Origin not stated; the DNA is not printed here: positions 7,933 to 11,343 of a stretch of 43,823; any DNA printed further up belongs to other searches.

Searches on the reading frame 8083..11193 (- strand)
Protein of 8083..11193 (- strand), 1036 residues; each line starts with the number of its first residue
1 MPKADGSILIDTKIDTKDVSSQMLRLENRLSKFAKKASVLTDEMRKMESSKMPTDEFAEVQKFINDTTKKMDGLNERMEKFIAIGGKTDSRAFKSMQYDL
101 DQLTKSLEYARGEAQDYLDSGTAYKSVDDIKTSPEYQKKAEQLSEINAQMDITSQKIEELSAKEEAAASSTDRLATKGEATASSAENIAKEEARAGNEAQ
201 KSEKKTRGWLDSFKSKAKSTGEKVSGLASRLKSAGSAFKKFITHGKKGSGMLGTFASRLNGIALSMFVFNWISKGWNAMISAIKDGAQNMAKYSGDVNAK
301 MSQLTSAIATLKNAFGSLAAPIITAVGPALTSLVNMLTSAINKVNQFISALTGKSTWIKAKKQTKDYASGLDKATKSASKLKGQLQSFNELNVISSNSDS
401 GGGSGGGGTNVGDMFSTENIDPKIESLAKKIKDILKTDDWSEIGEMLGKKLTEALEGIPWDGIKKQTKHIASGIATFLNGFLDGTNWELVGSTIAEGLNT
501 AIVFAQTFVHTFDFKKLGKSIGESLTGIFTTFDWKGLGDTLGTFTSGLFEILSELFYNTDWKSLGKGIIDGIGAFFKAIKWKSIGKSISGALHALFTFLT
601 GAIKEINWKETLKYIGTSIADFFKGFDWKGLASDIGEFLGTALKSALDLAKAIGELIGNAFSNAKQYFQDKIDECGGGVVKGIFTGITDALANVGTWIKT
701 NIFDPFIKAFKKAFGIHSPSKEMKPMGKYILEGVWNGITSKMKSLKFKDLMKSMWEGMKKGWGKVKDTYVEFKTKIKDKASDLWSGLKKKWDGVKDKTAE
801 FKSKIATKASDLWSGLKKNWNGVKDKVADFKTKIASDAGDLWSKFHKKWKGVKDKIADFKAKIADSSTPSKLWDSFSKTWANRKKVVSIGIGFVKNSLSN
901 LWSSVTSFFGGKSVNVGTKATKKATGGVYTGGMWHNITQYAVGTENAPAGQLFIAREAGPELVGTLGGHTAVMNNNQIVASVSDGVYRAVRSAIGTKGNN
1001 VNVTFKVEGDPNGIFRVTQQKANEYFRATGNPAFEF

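Call 20: search_protein_families(library=phrogs, proteins=[window:8083-11193:-], max_evalue=0.00001)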
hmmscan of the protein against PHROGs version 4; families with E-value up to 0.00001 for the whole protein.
window:8083-11193:- (1036 aa): 12 families
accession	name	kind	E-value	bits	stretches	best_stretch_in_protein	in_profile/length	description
phrog_1535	-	tail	8.6e-75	253.7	1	5-1032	4-1147/1152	tail length tape measure protein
phrog_37543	-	unknown function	7.5e-24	85.3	1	232-436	27-236/622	-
phrog_1272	-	tail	3.5e-20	72.4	2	655-746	1421-1512/1606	tail length tape measure protein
phrog_28918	-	unknown function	2.7e-16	59.4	1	362-703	286-676/1445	-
phrog_167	-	tail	1.1e-15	57.5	1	25-931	215-1034/1555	tail length tape measure protein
phrog_58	-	tail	5e-15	55.9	1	5-744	174-988/1544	tail length tape measure protein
phrog_305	-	tail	5.2e-14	52.8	1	163-744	292-740/1001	tail length tape measure protein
phrog_5493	-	tail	1.1e-13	51.5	1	168-746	469-1017/1102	tail length tape measure protein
phrog_991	-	tail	3.5e-10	39.1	1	753-1010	668-904/1966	tail length tape measure protein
phrog_4372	-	tail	2.6e-09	36.1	1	582-759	1194-1365/1681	tail length tape measure protein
phrog_1686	-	tail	2e-08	33.6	1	648-847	1026-1202/1224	tail length tape measure protein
phrog_1204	-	tail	1.1e-07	31.1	0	709-764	1327-1374/1483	tail protein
